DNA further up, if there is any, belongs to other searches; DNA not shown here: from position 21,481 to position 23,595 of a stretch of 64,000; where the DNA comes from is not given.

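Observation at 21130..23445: Extracytoplasmic methionine-repair unit: thioredoxin with a Met-rich linker followed by a CcdA-MsrA-MsrB fusion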

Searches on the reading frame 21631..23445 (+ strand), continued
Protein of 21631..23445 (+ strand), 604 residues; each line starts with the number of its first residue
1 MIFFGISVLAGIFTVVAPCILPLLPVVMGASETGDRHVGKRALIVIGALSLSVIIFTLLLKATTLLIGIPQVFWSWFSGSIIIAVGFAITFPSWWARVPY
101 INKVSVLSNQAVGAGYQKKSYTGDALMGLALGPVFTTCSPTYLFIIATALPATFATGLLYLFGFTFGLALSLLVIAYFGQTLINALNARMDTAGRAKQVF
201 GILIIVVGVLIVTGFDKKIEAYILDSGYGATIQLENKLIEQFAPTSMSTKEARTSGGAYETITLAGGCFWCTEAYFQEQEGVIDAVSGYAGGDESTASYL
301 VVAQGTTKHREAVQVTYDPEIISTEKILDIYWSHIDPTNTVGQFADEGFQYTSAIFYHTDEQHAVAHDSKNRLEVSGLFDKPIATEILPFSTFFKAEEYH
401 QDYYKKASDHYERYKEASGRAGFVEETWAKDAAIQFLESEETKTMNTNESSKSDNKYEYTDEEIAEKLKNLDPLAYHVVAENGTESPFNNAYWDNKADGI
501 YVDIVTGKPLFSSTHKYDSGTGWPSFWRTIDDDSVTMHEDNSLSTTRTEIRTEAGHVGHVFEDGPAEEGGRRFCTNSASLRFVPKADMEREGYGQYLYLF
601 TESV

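Call 23: search_protein_representatives(protein=window:21631-23442:+)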
Query: 604 residues. Proteins with E-value up to 0.001 (for the whole library): 24553; up to 1e-10: 11126; up to 1e-30: 1207. The best 150 are listed.
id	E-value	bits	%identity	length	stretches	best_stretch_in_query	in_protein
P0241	2.4e-183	627.2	63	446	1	1-440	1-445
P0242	2.1e-170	584.5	50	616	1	5-597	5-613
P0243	3.4e-140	484.7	64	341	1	1-342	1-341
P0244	3.4e-129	448.4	59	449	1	256-600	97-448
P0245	1.2e-116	407.0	41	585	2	6-447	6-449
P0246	8.2e-115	400.9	64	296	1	90-373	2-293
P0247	1.1e-103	364.1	41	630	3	260-440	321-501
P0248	7.3e-103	361.4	51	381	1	258-601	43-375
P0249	5.8e-101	355.2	60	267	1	343-600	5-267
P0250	9.9e-99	347.8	49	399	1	257-597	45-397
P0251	1.8e-95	337.1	51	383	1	262-597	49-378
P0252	2.8e-92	326.5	44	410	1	207-600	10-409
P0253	6.3e-92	325.3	52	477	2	254-440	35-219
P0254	1.0e-89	318.0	46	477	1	262-598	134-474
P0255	1.6e-88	314.1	45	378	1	246-599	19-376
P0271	5.0e-79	282.7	56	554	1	1-247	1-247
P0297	3.2e-68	247.1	47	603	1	4-248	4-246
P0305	4.1e-66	240.1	50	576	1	6-246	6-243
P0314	5.0e-64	233.2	46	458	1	1-253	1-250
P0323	9.4e-62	225.7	45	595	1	2-254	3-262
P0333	6.6e-61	222.9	42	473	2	1-248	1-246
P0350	2.2e-58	214.6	46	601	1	1-245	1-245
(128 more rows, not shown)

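Call 24: search_protein_families(library=pfam, proteins=[P0242, P0245, P0247, P0271, P0297, P0305, P0323, P0350, P0314, P0333], max_evalue=0.001)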
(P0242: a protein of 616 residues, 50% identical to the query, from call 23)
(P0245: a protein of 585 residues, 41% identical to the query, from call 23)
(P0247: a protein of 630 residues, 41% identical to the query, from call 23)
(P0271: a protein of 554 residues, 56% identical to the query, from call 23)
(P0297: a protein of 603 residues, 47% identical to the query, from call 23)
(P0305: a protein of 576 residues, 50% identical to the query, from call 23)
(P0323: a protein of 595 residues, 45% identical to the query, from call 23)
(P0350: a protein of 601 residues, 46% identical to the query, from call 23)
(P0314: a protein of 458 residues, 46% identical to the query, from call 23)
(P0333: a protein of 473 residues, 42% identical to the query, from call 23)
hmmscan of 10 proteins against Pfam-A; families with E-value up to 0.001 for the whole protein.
P0242 (616 aa): 2 families
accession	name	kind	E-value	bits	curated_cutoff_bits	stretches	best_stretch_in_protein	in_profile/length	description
PF01625.27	PMSR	-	1.3e-46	159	23.7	1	274-423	1-152/153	Peptide methionine sulfoxide reductase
PF01641.26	SelR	-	8.9e-43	145.4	24.9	1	485-600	1-116/116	SelR domain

P0245 (585 aa): 2 families
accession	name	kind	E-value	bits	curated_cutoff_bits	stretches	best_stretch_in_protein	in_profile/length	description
PF01625.27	PMSR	-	4.2e-45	154.2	23.7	1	267-418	1-152/153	Peptide methionine sulfoxide reductase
PF01641.26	SelR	-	1.1e-39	135.5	24.9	1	453-568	1-116/116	SelR domain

P0247 (630 aa): 3 families
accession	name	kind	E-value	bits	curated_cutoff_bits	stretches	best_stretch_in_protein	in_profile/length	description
PF01625.27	PMSR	-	2.4e-49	167.9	23.7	1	322-473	1-152/153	Peptide methionine sulfoxide reductase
PF01641.26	SelR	-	4.4e-35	120.6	24.9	1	498-612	1-115/116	SelR domain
PF00085.26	Thioredoxin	-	0.00029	21.3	23.5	1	216-299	18-102/103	Thioredoxin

P0271 (554 aa): 2 families
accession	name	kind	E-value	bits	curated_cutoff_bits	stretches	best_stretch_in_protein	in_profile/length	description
PF11376.13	DUF3179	-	2.3e-73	247.6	27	1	301-512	1-218/292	Protein of unknown function (DUF3179)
PF02683.22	DsbD_TM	-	4.1e-06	26.7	27.1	1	4-211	5-214/219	Cytochrome C biogenesis protein transmembrane domain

P0297 (603 aa): 6 families
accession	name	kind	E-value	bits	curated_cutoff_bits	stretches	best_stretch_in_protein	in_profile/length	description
PF17991.7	Thioredoxin_10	-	1.5e-36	126.5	27.1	1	458-603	1-142/142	Thioredoxin like C-terminal domain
PF02683.22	DsbD_TM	-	5.9e-11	42.5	27.1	1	3-211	4-215/219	Cytochrome C biogenesis protein transmembrane domain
PF08534.16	Redoxin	-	1.3e-09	38.5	26.6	1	306-425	21-143/148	Redoxin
PF00578.27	AhpC-TSA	-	8.4e-09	35.9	26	1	304-411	16-123/124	AhpC/TSA family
PF13905.12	Thioredoxin_8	-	2e-08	34.9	27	1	315-408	2-93/94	Thioredoxin-like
PF13386.12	DsbD_2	-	0.00035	21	24.9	0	8-208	3-198/199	Cytochrome C biogenesis protein transmembrane region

P0305 (576 aa): 6 families
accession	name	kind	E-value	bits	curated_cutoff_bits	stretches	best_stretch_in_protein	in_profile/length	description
PF17991.7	Thioredoxin_10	-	1.4e-16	61.8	27.1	1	446-575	2-142/142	Thioredoxin like C-terminal domain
PF08534.16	Redoxin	-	1.1e-10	42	26.6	1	277-396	14-137/148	Redoxin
PF00578.27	AhpC-TSA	-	1e-09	38.9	26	1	278-389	12-123/124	AhpC/TSA family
PF13905.12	Thioredoxin_8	-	5.2e-07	30.3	27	1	293-387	2-94/94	Thioredoxin-like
PF02683.22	DsbD_TM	-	1.7e-05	24.7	27.1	1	3-211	4-216/219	Cytochrome C biogenesis protein transmembrane domain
PF13386.12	DsbD_2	-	0.00051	20.4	24.9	1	66-206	67-197/199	Cytochrome C biogenesis protein transmembrane region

P0323 (595 aa): 6 families
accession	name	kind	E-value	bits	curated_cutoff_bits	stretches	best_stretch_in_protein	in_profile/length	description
PF00578.27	AhpC-TSA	-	1.6e-13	51.1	26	1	288-404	11-123/124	AhpC/TSA family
PF08534.16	Redoxin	-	3e-13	50.2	26.6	1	297-411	19-137/148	Redoxin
PF13905.12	Thioredoxin_8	-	6e-11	43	27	1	307-402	1-94/94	Thioredoxin-like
PF17991.7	Thioredoxin_10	-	2.6e-10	41.4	27.1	1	451-595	1-142/142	Thioredoxin like C-terminal domain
PF13386.12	DsbD_2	-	4.9e-09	36.8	24.9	1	46-217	41-198/199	Cytochrome C biogenesis protein transmembrane region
PF02683.22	DsbD_TM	-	4.4e-05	23.3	27.1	1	5-220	5-215/219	Cytochrome C biogenesis protein transmembrane domain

P0350 (601 aa): 6 families
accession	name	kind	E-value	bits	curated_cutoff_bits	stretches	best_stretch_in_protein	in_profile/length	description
PF17991.7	Thioredoxin_10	-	6e-29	101.9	27.1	1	459-601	1-142/142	Thioredoxin like C-terminal domain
PF00578.27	AhpC-TSA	-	1.7e-09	38.1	26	1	305-407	17-119/124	AhpC/TSA family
PF08534.16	Redoxin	-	9.8e-09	35.6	26.6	1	305-417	20-136/148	Redoxin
PF13905.12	Thioredoxin_8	-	3.1e-05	24.7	27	1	315-408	2-93/94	Thioredoxin-like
PF00255.25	GSHPx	-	0.00035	20.5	27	1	304-381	12-90/108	Glutathione peroxidase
PF13386.12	DsbD_2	-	0.00074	19.9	24.9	1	70-209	70-198/199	Cytochrome C biogenesis protein transmembrane region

P0314 (458 aa): 5 families
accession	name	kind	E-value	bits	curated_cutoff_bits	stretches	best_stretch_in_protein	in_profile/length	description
PF00578.27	AhpC-TSA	-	2.3e-12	47.4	26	1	320-432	12-123/124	AhpC/TSA family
PF08534.16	Redoxin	-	1.6e-10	41.4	26.6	1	319-439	14-137/148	Redoxin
PF13905.12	Thioredoxin_8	-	4.5e-08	33.7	27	1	335-430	2-94/94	Thioredoxin-like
PF02683.22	DsbD_TM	-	7.4e-05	22.6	27.1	1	3-209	4-214/219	Cytochrome C biogenesis protein transmembrane domain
PF00255.25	GSHPx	-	0.00039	20.4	27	1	321-401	9-89/108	Glutathione peroxidase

P0333 (473 aa): 5 families
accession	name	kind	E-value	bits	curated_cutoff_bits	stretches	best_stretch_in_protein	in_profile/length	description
PF08534.16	Redoxin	-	2.5e-15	57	26.6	1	332-461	14-145/148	Redoxin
PF00578.27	AhpC-TSA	-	4.9e-14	52.8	26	1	325-445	8-123/124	AhpC/TSA family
PF13905.12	Thioredoxin_8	-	3.4e-11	43.8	27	1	348-443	2-94/94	Thioredoxin-like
PF02683.22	DsbD_TM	-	4.5e-08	33.1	27.1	1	3-211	4-215/219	Cytochrome C biogenesis protein transmembrane domain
PF13386.12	DsbD_2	-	0.00013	22.4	24.9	1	71-208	67-198/199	Cytochrome C biogenesis protein transmembrane region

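Call 31: search_solved_structures(query=window:21631-23442:+, max_evalue=1)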
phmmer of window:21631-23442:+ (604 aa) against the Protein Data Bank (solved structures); distinct sequences matched with E-value up to 1: 51.
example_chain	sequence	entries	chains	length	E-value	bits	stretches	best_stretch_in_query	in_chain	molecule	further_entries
7e43_B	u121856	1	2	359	3.4e-69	237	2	450-597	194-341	Peptide methionine sulfoxide reductase MsrA/MsrB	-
5fa9_A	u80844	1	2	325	5.8e-64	219.7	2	463-598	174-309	Peptide methionine sulfoxide reductase MsrA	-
3e0m_A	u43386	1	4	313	1.4e-59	205.2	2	457-597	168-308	Peptide methionine sulfoxide reductase msrA/msrB 1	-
2kzn_A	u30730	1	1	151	2e-42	148.6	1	465-601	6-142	Peptide methionine sulfoxide reductase msrB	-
3e0o_A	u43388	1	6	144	2.2e-42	148.5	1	465-601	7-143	Peptide methionine sulfoxide reductase msrB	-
7cto_A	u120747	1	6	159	3.8e-39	137.8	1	469-599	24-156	Peptide methionine sulfoxide reductase MsrB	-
1l1d_A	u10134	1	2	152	5.6e-37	130.6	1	464-595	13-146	peptide methionine sulfoxide reductase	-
3hcg_A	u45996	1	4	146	8.6e-37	130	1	465-595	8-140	Peptide methionine sulfoxide reductase msrA/msrB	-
3hch_A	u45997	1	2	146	1.2e-35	126.2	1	465-595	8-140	Peptide methionine sulfoxide reductase msrA/msrB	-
3bqg_A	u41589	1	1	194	1.1e-31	113.2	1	260-412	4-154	Peptide methionine sulfoxide reductase msrA/msrB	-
3bqe_A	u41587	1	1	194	1.8e-31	112.5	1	260-411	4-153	Peptide methionine sulfoxide reductase msrA/msrB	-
3bqh_A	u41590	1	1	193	1.9e-31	112.4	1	261-411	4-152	Peptide methionine sulfoxide reductase msrA/msrB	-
3bqf_A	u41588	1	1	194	4.5e-30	107.8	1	260-411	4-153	Peptide methionine sulfoxide reductase msrA/msrB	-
6q9v_A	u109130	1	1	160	1e-29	106.6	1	460-587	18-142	Methionine-R-sulfoxide reductase B3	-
6q9v_B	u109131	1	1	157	1e-29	106.6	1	461-587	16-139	Methionine-R-sulfoxide reductase B3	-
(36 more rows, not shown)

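Call 51: search_protein_families(library=pfam, proteins=[L036:6007-7263:+, L036:7914-9638:+], max_evalue=1)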
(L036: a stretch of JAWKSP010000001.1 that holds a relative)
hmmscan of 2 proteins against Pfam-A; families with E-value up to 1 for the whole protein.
L036:6007-7263:+ (418 aa): 2 families
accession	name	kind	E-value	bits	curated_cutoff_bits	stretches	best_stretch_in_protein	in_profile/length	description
PF01625.27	PMSR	-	1.8e-58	197.6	23.7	1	79-230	1-152/153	Peptide methionine sulfoxide reductase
PF01641.26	SelR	-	4.9e-42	143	24.9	1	288-401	1-116/116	SelR domain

L036:7914-9638:+ (574 aa): 8 families
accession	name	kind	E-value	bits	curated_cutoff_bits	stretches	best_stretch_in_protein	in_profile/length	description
PF17991.7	Thioredoxin_10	-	8.3e-28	98.2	27.1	1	434-574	1-142/142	Thioredoxin like C-terminal domain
PF00578.27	AhpC-TSA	-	1.7e-14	54.3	26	1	277-388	12-123/124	AhpC/TSA family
PF08534.16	Redoxin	-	1.9e-14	54.1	26.6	1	267-401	7-142/148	Redoxin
PF13905.12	Thioredoxin_8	-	8.9e-12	45.6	27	1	292-386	2-94/94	Thioredoxin-like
PF13386.12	DsbD_2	-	7e-05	23.2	24.9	1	46-208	40-198/199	Cytochrome C biogenesis protein transmembrane region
PF02683.22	DsbD_TM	-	0.00025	20.9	27.1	1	3-204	4-208/219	Cytochrome C biogenesis protein transmembrane domain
PF00255.25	GSHPx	-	0.0013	18.7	27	1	278-351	9-78/108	Glutathione peroxidase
PF00085.26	Thioredoxin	-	0.019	15.4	23.5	1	291-334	18-60/103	Thioredoxin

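Call 58: search_protein_families(library=pfam, proteins=[L063:3374-3661:+, L063:3697-4398:+, L063:4402-5883:+, L063:5989-7152:+, L063:7124-7603:+, L073:5944-7032:+, L073:7481-7960:-, L073:8195-8488:-], max_evalue=0.001)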
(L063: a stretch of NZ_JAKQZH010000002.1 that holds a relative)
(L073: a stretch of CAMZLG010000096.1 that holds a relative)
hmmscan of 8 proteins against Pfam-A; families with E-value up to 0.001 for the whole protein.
L063:3374-3661:+ (95 aa): 0 families

L063:3697-4398:+ (233 aa): 2 families
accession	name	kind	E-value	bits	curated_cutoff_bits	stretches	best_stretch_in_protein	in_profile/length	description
PF00486.34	Trans_reg_C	-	9.1e-32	109.4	26.2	1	155-231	1-77/77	Transcriptional regulatory protein, C terminal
PF00072.30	Response_reg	-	2.9e-26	92.3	30.2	1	5-115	1-111/111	Response regulator receiver domain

L063:4402-5883:+ (493 aa): 4 families
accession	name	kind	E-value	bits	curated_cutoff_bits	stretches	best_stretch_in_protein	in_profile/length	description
PF02518.31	HATPase_c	-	1.4e-24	87.1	26.4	1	386-490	6-110/111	Histidine kinase-, DNA gyrase B-, and HSP90-like ATPase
PF00512.31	HisKA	-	3e-17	62.8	26.9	1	268-335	1-65/66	His Kinase A (phospho-acceptor) domain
PF13581.12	HATPase_c_2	-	7.7e-07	29.6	27.4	1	393-484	39-124/127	Histidine kinase-like ATPase domain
PF00672.30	HAMP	-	0.00055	20.6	25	0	203-255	4-51/53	HAMP domain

L063:5989-7152:+ (387 aa): 2 families
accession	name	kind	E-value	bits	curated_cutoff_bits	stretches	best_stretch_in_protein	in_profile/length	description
PF01625.27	PMSR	-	6.9e-65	218.4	23.7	1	44-194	2-152/153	Peptide methionine sulfoxide reductase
PF01641.26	SelR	-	4.7e-46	155.9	24.9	1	252-366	1-116/116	SelR domain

L063:7124-7603:+ (159 aa): 0 families

L073:5944-7032:+ (362 aa): 2 families
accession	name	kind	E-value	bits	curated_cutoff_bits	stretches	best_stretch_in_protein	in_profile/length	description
PF01625.27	PMSR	-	3.9e-59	199.7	23.7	1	50-198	1-151/153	Peptide methionine sulfoxide reductase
PF01641.26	SelR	-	1.3e-45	154.5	24.9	1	232-345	1-116/116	SelR domain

L073:7481-7960:- (159 aa): 4 families
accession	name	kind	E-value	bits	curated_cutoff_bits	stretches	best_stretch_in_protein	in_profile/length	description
PF13673.13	Acetyltransf_10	-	6.1e-17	62.2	23.6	1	30-138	2-113/128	Acetyltransferase (GNAT) domain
PF13508.13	Acetyltransf_7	-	4.7e-13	49.8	27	1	61-133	6-83/84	Acetyltransferase (GNAT) domain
PF00583.31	Acetyltransf_1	-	1.8e-11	44.8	20.7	1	41-132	16-116/116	Acetyltransferase (GNAT) family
PF08445.16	FR47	-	0.00097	19.5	22.1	0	77-137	20-82/86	FR47-like protein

L073:8195-8488:- (97 aa): 0 families

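Call 65: list_cluster_members(proteins=[P0001, P0121, P0242, P0245, P0247, P0241, P0122, P0123])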
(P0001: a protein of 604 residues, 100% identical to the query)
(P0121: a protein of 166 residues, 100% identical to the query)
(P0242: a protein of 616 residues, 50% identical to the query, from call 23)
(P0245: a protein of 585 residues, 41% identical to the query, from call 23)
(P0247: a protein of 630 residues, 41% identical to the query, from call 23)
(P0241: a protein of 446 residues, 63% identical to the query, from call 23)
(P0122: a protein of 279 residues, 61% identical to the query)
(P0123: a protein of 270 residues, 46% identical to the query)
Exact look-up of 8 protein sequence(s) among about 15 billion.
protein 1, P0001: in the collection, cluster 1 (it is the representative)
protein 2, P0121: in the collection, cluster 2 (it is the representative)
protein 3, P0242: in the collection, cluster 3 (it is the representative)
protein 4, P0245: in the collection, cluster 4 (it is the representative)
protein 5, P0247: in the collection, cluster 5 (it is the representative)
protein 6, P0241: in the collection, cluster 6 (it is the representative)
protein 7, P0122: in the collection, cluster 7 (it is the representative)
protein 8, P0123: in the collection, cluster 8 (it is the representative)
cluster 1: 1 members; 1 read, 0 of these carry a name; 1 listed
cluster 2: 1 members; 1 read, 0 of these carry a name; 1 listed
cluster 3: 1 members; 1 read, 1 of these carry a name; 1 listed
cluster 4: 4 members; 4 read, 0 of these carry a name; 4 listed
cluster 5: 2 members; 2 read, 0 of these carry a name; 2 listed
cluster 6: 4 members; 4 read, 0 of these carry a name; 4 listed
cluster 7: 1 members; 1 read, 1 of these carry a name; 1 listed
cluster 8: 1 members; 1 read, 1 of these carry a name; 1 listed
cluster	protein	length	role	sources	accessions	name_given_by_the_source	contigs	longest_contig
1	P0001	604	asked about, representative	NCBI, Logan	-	-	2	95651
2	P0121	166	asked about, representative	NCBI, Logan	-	-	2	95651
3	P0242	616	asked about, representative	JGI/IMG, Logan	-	peptide methionine sulfoxide reductase msrA/msrB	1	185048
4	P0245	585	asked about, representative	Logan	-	-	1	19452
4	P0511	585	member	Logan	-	-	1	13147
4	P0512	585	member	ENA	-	-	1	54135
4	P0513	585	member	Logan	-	-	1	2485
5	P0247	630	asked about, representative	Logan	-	-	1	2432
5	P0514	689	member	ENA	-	-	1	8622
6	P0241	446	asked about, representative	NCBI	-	-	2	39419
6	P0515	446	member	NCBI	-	-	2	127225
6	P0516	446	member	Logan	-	-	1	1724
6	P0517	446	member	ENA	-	-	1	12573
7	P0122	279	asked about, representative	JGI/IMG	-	thioredoxin 1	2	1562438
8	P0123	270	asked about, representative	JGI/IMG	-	thioredoxin 1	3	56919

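Call 84: predict_structure(alignment_id=A4)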
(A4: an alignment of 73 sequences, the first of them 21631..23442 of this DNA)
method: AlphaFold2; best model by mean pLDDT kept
length: 604 residues; sequences in the alignment: 73
mean_pLDDT: 65.8   pTM: 0.43
mean pLDDT of the five models: 65.8, 59.0, 55.4, 54.6, 51.6
residues with pLDDT >= 90: 40; 70-90: 235; 50-70: 205; < 50: 124
segments of 3 or more residues with pLDDT < 50: 227-229, 243-256, 343-349, 408-495, 520-522, 602-604
pLDDT, mean of each block of 10 residues (from residue 1): 67 61 61 61 82 80 68 77 79 74 68 59 76 66 57 70 81 72 57 64 80 71 52 56 41 52 82 79 86 71 68 90 91 80 47 86 94 87 89 74 53 41 34 42 35 32 44 37 31 60 72 65 61 66 67 65 68 61 83 85 52
secondary structure, 60 per line:
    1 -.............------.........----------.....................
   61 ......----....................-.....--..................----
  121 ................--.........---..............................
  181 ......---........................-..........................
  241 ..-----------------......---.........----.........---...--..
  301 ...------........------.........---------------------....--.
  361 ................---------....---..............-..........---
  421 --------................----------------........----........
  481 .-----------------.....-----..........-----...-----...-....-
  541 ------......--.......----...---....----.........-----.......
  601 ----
elements in order: H2-14 H21-29 H40-66 H71-90 H92-96 H99-116 H121-136 H139-147 H151-186 H190-213 H215-242 E260-265 H269-277 E282-290 H299-303 E310-317 H324-332 E354-357 H360-376 E386-389 E393-395 H396-406 H408-417 H429-444 H461-468 H473-481 E499-503 E509-512 E516-518 E524-526 E536-539 E547-552 E555-561 E572-575 E580-584 H585-588 H594-600
